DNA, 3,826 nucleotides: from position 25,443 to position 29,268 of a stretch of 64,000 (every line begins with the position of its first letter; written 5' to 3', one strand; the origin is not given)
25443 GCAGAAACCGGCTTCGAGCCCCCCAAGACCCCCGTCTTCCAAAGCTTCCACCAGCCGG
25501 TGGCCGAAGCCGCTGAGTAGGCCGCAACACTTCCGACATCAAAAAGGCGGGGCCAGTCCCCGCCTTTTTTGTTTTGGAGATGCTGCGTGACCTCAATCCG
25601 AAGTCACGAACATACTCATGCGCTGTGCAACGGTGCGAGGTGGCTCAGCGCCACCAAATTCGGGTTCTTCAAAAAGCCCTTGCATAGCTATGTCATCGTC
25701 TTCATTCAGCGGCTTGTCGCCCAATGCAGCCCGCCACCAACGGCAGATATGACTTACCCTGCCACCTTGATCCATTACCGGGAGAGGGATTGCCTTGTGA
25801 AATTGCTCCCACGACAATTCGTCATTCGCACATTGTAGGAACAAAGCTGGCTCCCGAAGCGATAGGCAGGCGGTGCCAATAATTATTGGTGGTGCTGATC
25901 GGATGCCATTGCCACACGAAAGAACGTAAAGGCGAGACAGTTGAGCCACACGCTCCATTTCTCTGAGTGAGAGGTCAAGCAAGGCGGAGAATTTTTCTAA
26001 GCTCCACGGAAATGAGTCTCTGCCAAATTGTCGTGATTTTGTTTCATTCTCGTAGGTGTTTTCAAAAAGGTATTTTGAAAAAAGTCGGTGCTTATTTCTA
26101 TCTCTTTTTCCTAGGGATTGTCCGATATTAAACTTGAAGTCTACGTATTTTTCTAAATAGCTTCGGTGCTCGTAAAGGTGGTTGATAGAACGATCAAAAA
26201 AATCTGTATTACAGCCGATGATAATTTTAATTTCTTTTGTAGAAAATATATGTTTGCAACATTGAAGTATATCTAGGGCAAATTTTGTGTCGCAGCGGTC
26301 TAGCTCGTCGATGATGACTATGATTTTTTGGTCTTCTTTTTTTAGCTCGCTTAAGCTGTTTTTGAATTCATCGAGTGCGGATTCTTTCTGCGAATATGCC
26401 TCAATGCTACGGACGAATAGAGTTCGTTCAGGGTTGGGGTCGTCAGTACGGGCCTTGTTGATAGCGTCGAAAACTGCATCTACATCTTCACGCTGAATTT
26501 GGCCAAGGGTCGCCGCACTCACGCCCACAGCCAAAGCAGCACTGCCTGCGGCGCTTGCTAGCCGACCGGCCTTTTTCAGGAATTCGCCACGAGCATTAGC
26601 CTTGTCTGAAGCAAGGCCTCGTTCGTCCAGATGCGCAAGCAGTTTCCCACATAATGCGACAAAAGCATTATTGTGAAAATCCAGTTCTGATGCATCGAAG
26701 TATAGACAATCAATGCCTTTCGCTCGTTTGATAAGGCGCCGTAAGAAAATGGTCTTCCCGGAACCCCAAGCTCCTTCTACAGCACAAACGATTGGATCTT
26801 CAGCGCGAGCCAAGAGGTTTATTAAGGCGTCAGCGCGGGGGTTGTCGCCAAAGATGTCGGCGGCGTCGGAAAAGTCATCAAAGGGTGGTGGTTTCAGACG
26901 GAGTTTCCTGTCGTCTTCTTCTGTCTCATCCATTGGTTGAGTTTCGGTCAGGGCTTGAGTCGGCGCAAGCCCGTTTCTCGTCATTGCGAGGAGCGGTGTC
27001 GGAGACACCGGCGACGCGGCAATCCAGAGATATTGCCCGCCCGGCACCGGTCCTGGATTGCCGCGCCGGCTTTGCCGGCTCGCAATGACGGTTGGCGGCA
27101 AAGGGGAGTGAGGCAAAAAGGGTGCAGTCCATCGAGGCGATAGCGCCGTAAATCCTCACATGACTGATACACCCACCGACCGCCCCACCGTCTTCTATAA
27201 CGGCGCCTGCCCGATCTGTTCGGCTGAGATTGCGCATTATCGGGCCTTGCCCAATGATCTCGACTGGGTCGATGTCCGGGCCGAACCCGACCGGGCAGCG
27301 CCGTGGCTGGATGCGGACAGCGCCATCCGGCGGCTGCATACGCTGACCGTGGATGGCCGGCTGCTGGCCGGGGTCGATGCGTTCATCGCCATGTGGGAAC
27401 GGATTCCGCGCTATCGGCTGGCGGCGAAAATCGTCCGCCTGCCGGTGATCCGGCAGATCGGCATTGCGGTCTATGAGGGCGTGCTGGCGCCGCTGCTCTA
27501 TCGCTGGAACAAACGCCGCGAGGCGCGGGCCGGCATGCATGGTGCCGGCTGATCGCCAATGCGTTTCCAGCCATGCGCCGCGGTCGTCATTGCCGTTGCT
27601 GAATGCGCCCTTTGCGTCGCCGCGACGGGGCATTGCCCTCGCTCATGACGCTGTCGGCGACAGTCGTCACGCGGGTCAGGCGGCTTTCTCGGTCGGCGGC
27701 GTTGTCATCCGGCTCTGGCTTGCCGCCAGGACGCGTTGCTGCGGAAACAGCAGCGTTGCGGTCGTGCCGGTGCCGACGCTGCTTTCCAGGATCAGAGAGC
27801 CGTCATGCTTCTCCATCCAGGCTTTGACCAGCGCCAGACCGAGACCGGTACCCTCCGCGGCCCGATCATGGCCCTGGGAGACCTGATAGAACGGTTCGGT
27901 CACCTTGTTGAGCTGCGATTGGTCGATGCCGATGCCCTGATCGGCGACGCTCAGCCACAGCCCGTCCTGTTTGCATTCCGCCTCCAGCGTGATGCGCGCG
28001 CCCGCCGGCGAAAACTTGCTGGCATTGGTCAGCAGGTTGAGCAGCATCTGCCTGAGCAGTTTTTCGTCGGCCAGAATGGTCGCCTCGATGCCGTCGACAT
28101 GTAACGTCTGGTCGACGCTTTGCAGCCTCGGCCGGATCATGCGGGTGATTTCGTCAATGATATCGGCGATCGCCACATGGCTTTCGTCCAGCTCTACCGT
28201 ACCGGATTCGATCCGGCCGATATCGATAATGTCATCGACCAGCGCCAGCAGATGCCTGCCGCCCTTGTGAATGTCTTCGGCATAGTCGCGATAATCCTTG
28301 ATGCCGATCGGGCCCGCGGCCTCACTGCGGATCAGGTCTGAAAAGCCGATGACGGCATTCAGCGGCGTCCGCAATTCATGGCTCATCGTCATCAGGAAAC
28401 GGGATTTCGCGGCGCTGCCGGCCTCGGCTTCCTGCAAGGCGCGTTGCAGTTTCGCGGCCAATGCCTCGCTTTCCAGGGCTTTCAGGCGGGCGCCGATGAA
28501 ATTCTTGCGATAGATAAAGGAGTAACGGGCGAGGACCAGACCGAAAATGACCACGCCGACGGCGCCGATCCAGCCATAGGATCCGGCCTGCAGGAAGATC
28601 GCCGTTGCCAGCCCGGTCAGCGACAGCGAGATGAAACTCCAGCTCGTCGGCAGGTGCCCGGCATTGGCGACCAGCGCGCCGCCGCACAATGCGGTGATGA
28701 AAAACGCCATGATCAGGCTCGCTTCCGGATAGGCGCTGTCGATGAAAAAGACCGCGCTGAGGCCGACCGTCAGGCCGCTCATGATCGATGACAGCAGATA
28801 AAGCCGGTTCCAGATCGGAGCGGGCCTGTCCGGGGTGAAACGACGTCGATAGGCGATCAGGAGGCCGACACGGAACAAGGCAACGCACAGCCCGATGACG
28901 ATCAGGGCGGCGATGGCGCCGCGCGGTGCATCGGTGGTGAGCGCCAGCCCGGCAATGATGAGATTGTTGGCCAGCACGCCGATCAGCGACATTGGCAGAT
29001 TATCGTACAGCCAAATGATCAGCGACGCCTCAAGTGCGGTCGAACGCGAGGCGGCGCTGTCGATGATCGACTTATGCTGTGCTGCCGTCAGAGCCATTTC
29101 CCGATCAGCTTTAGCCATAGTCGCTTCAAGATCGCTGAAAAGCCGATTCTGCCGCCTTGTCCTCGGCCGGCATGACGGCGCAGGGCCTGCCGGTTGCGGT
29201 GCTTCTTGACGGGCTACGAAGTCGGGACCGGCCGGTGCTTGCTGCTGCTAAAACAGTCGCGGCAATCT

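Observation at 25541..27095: AT-rich ~1.4 kb islet carrying a solitary KAP-family P-loop NTPase (PifA-like): candidate single-gene defence / abortive-infection module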

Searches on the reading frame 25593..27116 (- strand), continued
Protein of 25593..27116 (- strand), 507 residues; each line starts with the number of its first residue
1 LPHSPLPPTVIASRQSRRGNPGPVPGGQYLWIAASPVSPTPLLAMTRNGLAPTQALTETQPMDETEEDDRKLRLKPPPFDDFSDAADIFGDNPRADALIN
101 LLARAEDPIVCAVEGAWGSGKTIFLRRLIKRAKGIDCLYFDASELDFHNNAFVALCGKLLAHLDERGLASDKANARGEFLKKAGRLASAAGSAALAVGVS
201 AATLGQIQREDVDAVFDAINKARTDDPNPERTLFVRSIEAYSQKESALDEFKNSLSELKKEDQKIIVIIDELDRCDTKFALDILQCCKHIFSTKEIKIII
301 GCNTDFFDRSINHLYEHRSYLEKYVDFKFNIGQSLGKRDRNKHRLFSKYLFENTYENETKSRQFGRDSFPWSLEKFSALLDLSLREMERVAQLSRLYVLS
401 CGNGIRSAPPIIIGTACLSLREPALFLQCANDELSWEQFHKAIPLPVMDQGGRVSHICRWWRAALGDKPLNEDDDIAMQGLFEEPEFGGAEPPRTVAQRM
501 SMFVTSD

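Call 57: fold_search(model_id=the predicted structure, library=pdb)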
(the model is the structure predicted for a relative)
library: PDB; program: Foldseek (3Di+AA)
matches with E <= 10: 992; with E <= 0.001: 12
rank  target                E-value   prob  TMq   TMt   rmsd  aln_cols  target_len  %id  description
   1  8hr8_G                2.4e-04  1.00  0.36  0.21  14.5       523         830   13  Structure of heptameric RdrA ring (released 2023-02-01)
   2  1w5t_C                2.4e-04  1.00  0.34  0.38  17.9       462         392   14  Structure of the Aeropyrum Pernix ORC2 protein (ADPNP-ADP complexes) (released 2004-10-05)
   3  5ji2_E                4.7e-04  1.00  0.23  0.27  18.9       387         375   14  HslU L199Q in HslUV complex (released 2016-11-30)
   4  8hr8_F                5.4e-04  1.00  0.42  0.25  10.2       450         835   14  Structure of heptameric RdrA ring (released 2023-02-01)
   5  8hra_C                5.9e-04  1.00  0.38  0.22  11.0       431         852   12  Structure of heptameric RdrA ring in RNA-loading state (released 2023-02-01)
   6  8hr8_A                6.4e-04  1.00  0.42  0.25  14.3       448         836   14  Structure of heptameric RdrA ring (released 2023-02-01)
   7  8hr8_E                7.0e-04  1.00  0.41  0.24  10.1       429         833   14  Structure of heptameric RdrA ring (released 2023-02-01)
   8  8hrb_A                7.7e-04  1.00  0.35  0.21  16.5       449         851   12  Structure of tetradecameric RdrA ring in RNA-loading state (released 2023-02-01)
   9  6pxk_F                8.0e-04  1.00  0.24  0.27  19.2       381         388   14  3.65 Angstroms resolution structure of HslU with an axial-channel plug (released 2020-07-29)
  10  6pxk_H                9.1e-04  1.00  0.24  0.27  20.3       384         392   13  3.65 Angstroms resolution structure of HslU with an axial-channel plug (released 2020-07-29)
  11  8hr8_C                1.0e-03  1.00  0.42  0.25   9.2       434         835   12  Structure of heptameric RdrA ring (released 2023-02-01)
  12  8hr8_H                1.0e-03  1.00  0.39  0.23  14.0       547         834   12  Structure of heptameric RdrA ring (released 2023-02-01)
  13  5txv_H                1.1e-03  0.99  0.22  0.26  19.0       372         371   14  HslU P21 cell with 4 hexamers (released 2017-03-01)
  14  7jpq_D                1.2e-03  1.00  0.29  0.32  16.6       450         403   12  ORC-O2-5: Human Origin Recognition Complex (ORC) with subunits 2,3,4,5 (released 2020-09-02)
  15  6pxl_B                1.2e-03  0.99  0.23  0.24  19.7       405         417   12  3.74 Angstroms resolution structure of HlsU with an axial-channel plug (released 2020-07-29)
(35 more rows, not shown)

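Call 66: get_annotated_region(hit=H34, flank=4000)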
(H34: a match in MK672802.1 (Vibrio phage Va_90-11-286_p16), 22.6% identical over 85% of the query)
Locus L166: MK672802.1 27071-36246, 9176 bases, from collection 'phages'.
description: Vibrio phage Va_90-11-286_p16, complete genome.
organism: Vibrio phage Va_90-11-286_p16 (NCBI taxid 2565519)
taxonomy: Viruses; Duplodnaviria; Heunggongvirae; Uroviricota; Caudoviricetes
host: Vibrio anguillarum strain 90-11-286; source: -; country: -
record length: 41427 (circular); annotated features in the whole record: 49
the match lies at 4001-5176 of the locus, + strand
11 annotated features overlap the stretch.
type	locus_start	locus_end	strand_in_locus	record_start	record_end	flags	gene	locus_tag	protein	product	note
CDS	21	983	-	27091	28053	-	-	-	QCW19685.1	integrase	-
CDS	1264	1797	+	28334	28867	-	-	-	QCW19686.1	hypothetical protein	unknown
CDS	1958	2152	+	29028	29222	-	-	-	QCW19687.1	hypothetical protein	unknown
CDS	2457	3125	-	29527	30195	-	-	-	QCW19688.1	methyltransferase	-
CDS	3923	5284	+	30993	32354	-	-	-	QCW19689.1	hypothetical protein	unknown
CDS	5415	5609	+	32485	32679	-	-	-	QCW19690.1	hypothetical protein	unknown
CDS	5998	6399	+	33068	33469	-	-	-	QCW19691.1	hypothetical protein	unknown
CDS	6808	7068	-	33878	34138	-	-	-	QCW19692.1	hypothetical protein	unknown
CDS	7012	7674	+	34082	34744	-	-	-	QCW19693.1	hypothetical protein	unknown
CDS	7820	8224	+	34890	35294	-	-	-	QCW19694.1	hypothetical protein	unknown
CDS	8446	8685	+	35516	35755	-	-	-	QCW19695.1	hypothetical protein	unknown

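Call 67: get_annotated_region(hit=H33, flank=6000)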
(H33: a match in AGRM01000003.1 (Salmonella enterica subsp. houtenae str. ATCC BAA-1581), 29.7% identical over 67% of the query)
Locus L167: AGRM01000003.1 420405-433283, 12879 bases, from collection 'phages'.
description: Salmonella enterica subsp. houtenae str. ATCC BAA-1581 SEHO0AFNL_Contig0.3, whole genome shotgun sequence.
organism: Salmonella enterica subsp. houtenae str. ATCC BAA-1581 (NCBI taxid 523831)
taxonomy: Bacteria; Pseudomonadati; Pseudomonadota; Gammaproteobacteria; Enterobacterales; Enterobacteriaceae; Salmonella
host: Homo sapiens; source: -; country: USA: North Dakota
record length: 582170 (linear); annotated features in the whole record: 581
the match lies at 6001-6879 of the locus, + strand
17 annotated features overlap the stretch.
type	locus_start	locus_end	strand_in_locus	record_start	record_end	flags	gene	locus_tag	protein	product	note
CDS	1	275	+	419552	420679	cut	-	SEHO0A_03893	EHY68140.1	helix-turn-helix protein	KEGG: mla:Mlab_1603 6.8e-17 adenine deaminase K01486; Psort location: Cytoplasmic, score: 8.96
CDS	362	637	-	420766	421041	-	-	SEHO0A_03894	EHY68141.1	hypothetical protein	-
CDS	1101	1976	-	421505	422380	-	-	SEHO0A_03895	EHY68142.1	hypothetical protein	Psort location: Cytoplasmic, score: 8.96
CDS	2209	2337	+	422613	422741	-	-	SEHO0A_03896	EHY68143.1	hypothetical protein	-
CDS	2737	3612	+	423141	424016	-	-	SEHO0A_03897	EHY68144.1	hypothetical protein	-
CDS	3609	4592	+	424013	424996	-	-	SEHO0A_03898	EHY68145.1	zinc-binding domain of primase-helicase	KEGG: ecm:EcSMS35_4012 8.7e-43 nucleoside triphosphatase, D5 family; Psort location: Cytoplasmic, score: 8.96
CDS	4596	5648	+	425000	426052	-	-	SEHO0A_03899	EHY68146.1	hypothetical protein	KEGG: oca:OCAR_5558 0.0029 putative replicative DNA helicase; Psort location: Cytoplasmic, score: 8.96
CDS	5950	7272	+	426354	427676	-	-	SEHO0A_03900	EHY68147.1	P-loop domain protein, KAP family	Psort location: Cytoplasmic, score: 8.96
CDS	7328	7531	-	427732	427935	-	-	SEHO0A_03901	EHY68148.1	hypothetical protein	Psort location: Cytoplasmic, score: 8.96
CDS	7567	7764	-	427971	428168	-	-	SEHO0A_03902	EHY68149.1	hypothetical protein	-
CDS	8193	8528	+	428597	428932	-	-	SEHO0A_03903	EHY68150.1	hypothetical protein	KEGG: fgr:FG00711.1 7.5e-09 hypothetical protein; K10866 DNA repair protein RAD50; Psort location: CytoplasmicMembrane, ...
CDS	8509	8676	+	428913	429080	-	-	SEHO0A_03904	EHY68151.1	hypothetical protein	locus tag in AE006468 is STM3848; yidZ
CDS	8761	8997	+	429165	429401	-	-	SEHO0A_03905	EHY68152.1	hypothetical protein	locus tag in AE006468 is STM3848; yidZ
CDS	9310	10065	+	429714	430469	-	-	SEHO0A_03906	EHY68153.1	hypothetical protein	KEGG: efe:EFER_3467 4.9e-08 acpT; 4'-phosphopantetheinyl transferase 2 K06133; Psort location: Cytoplasmic, score: ...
CDS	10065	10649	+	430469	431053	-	-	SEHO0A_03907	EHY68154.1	flavodoxin-like fold protein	KEGG: lpl:lp_3244 1.5e-29 oxidoreductase (putative) K00540; locus tag in AE006468 is STM3850; yieF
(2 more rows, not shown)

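Call 70: find_encoding_contigs(protein=P0005, flank=7000, max_places=3)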
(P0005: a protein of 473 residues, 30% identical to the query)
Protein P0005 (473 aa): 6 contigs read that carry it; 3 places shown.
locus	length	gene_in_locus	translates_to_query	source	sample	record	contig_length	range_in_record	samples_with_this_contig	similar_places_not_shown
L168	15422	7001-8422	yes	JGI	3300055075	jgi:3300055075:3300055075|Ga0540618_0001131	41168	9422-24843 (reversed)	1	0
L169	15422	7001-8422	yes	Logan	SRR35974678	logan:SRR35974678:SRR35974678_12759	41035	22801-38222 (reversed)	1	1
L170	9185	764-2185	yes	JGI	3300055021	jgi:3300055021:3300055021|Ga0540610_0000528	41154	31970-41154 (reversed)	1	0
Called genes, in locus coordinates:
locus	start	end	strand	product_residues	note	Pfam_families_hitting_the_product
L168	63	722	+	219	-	PF00717:Peptidase_S24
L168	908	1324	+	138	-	-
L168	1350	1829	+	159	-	-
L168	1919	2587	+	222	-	PF01656:CbiA (weak), PF09140:MipZ (faint)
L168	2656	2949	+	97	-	-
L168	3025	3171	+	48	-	-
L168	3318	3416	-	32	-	-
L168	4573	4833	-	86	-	-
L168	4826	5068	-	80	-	-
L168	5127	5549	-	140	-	-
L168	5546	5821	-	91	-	-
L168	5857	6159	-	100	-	-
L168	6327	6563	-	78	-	-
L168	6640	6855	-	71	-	-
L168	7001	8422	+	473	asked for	PF07693:KAP_NTPase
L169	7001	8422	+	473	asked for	PF07693:KAP_NTPase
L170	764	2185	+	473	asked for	PF07693:KAP_NTPase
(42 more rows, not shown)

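Call 71: find_encoding_contigs(protein=P0003, flank=7000, max_places=2)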
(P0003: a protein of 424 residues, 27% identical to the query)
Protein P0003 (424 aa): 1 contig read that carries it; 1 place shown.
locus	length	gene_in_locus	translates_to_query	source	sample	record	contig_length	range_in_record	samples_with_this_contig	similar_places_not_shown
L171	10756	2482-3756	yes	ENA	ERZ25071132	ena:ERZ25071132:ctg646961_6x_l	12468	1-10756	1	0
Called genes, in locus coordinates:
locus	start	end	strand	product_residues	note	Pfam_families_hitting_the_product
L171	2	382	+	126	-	?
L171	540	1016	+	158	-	-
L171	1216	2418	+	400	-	-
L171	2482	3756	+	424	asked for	PF13191:AAA_16 (weak), PF07693:KAP_NTPase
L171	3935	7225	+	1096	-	PF13091:PLDc_2, PF00176:SNF2-rel_dom, PF04851:ResIII, PF00271:Helicase_C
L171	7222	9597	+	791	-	PF07592:DDE_Tnp_ISAZ013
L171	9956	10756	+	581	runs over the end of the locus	PF07669:Eco57I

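Call 76: predict_structure(alignment_id=A2)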
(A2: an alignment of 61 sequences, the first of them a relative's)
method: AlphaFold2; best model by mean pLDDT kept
length: 446 residues; sequences in the alignment: 61
mean_pLDDT: 84.3   pTM: 0.81
mean pLDDT of the five models: 84.3, 83.0, 82.2, 82.1, 81.3
residues with pLDDT >= 90: 248; 70-90: 119; 50-70: 58; < 50: 21
segments of 3 or more residues with pLDDT < 50: 1-3, 134-148
pLDDT, mean of each block of 10 residues (from residue 1): 52 69 82 95 97 94 94 95 94 95 83 89 88 47 44 60 67 83 93 90 95 95 95 97 94 85 94 66 92 77 82 93 94 92 84 96 97 96 74 83 86 77 63 95 78
secondary structure, 60 per line:
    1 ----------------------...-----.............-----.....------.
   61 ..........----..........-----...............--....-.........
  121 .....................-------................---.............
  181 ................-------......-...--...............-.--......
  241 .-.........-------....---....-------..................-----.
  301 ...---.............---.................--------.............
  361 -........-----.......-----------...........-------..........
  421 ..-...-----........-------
elements in order: H31-43 E49-53 H60-70 E75-80 H81-84 H90-104 H107-110 H112-141 H149-164 H168-196 E204-209 H216-230 E235-241 H243-251 H259-262 E266-269 H277-294 H300-303 H307-319 H323-339 H348-360 H362-369 H375-381 H393-403 H411-422 H432-439

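Call 90: fold_search(model_id=the predicted structure, library=viral)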
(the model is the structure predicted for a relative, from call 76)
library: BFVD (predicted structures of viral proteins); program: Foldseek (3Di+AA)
matches with E <= 10: 565; with E <= 0.001: 8
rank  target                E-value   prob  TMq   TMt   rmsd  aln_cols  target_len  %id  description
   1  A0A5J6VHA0            1.1e-06  1.00  0.35  0.36  20.4       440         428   12  KAP family P-loop domain protein [Megaviridae environmental sample]
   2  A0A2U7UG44            1.7e-04  1.00  0.30  0.32  15.6       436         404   13  Replication factor C subunit [Pandoravirus macleodensis]
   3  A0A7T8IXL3            3.0e-04  1.00  0.26  0.23  22.6       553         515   12  (no name in the UniProt tables at hand)
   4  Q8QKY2                4.1e-04  1.00  0.30  0.38  16.1       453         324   13  EsV-1-87 [Ectocarpus siliculosus virus 1 (isolate New Zealand/Kaikoura/1988)]
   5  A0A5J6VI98            5.9e-04  1.00  0.29  0.38  14.3       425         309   11  ATPase family protein [Megaviridae environmental sample]
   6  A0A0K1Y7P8            6.5e-04  1.00  0.30  0.22  17.8       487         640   12  (no name in the UniProt tables at hand)
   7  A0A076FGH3            6.8e-04  1.00  0.28  0.42  13.4       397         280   11  Putative replication factor C subunit 2 [Aureococcus anophagefferens virus]
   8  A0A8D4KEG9            9.8e-04  1.00  0.28  0.34  15.4       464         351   12  (no name in the UniProt tables at hand)
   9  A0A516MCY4            1.1e-03  1.00  0.30  0.41  15.4       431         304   13  (no name in the UniProt tables at hand)
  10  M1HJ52                1.2e-03  1.00  0.29  0.31  15.8       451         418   11  (no name in the UniProt tables at hand)
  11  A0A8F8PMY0            1.4e-03  1.00  0.31  0.40  15.4       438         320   11  Replication factor C clamp loader [Clandestinovirus]
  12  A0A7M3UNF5            2.2e-03  1.00  0.26  0.30  18.6       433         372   10  ATPase AAA-type core domain-containing protein [Pyramimonas orientalis virus 01B]
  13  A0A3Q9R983            2.7e-03  1.00  0.30  0.28  14.2       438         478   10  Sliding-clamp-loader large subunit [Escherichia phage vB_EcoM_005]
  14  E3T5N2                2.8e-03  1.00  0.30  0.38  15.3       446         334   10  Putative replication factor C subunit [Cafeteria roenbergensis virus (strain BV-PW1)]
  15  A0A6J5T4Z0            3.2e-03  1.00  0.31  0.41  13.7       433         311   11  Sliding-clamp-loader large subunit [uncultured Caudovirales phage]
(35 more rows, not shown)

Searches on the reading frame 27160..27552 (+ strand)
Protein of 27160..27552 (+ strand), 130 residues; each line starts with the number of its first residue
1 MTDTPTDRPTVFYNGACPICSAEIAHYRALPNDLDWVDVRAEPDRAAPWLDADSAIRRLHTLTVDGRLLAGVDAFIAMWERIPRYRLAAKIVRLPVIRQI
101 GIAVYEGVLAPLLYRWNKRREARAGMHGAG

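Call 58: search_protein_families(library=pfam, proteins=[window:27160-27552:+], max_evalue=0.00001)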
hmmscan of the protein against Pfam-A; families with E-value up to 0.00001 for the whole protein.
window:27160-27552:+ (130 aa): 1 family
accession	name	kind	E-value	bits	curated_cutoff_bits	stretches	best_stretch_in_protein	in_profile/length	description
PF04134.17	DCC1-like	-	2.3e-19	71.1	27.8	1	11-118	1-112/113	DCC1-like thiol-disulfide oxidoreductase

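Call 59: search_protein_families(library=padloc, proteins=[window:27160-27552:+], max_evalue=0.00001)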
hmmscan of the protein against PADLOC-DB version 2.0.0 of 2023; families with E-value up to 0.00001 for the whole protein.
window:27160-27552:+ (130 aa): 0 families

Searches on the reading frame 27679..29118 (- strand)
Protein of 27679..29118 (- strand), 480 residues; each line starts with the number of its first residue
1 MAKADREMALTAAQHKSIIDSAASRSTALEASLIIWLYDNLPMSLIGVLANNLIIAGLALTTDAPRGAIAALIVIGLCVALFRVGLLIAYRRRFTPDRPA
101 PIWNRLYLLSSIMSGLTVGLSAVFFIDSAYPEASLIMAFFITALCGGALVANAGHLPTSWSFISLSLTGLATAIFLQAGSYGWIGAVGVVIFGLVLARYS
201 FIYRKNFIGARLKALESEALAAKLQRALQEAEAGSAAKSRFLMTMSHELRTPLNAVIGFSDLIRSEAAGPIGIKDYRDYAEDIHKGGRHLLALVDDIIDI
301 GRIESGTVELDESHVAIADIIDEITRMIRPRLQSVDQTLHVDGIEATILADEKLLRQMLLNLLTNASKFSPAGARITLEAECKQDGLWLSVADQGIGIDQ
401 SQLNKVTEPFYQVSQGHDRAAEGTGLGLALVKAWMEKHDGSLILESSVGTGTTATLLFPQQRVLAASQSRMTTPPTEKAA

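Call 28: find_homologous_proteins(query=window:27679-29118:-, max_evalue=1e-40)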
Query window:27679-29118:- (480 aa): 4218 proteins with E <= 1e-40 among 8000 candidates; the best 120 are listed.
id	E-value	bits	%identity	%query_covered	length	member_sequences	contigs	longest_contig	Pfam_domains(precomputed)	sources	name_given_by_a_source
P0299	0.0e+0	1018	100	99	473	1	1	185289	PF02518.32,PF00512.32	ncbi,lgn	-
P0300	1.7e-79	286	38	53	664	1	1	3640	PF10090.16,PF13581.13,PF02518.32,PF00512.32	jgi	jgi:signal transduction histidine kinase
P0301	2.0e-73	266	43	49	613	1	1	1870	PF13581.13,PF02518.32,PF00512.32,PF13589.13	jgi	jgi:signal transduction histidine kinase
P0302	3.0e-72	262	38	79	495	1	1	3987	PF02518.32,PF00512.32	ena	-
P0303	4.0e-68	249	35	46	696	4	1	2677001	PF13581.13,PF02518.32,PF00512.32,PF00072.31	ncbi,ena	-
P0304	7.6e-67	244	37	53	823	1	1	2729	PF13581.13,PF02518.32,PF00512.32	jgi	jgi:signal transduction histidine kinase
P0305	7.3e-66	241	36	49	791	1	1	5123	PF10090.16,PF13581.13,PF02518.32,PF00512.32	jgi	jgi:signal transduction histidine kinase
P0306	1.3e-64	237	49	53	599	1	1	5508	PF02743.25,PF22588.2,PF02518.32,PF00512.32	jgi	jgi:signal transduction histidine kinase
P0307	8.2e-64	234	37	74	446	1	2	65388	PF02518.32,PF00512.32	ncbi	-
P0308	3.0e-63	232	49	54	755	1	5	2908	PF05226.17,PF02518.32,PF00512.32,PF00989.32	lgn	-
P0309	3.3e-63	232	45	55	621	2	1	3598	PF02743.25,PF22588.2,PF02518.32,PF00512.32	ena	-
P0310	7.1e-63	231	47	53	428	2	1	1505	PF02518.32,PF00512.32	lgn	-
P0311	8.8e-63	231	37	79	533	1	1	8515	PF03707.22,PF02518.32,PF00512.32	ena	-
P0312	1.4e-62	230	39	74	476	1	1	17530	PF02518.32,PF00512.32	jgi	jgi:two-component system cell cycle sensor histidine kinase PleC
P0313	1.9e-62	230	47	54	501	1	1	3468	PF17152.11,PF00672.31,PF02518.32,PF00512.32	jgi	jgi:signal transduction histidine kinase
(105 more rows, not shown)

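Call 59: search_protein_families(library=padloc, proteins=[window:27679-29118:-], max_evalue=0.00001)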
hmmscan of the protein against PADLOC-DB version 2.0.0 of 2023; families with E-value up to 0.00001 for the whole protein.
window:27679-29118:- (480 aa): 0 families
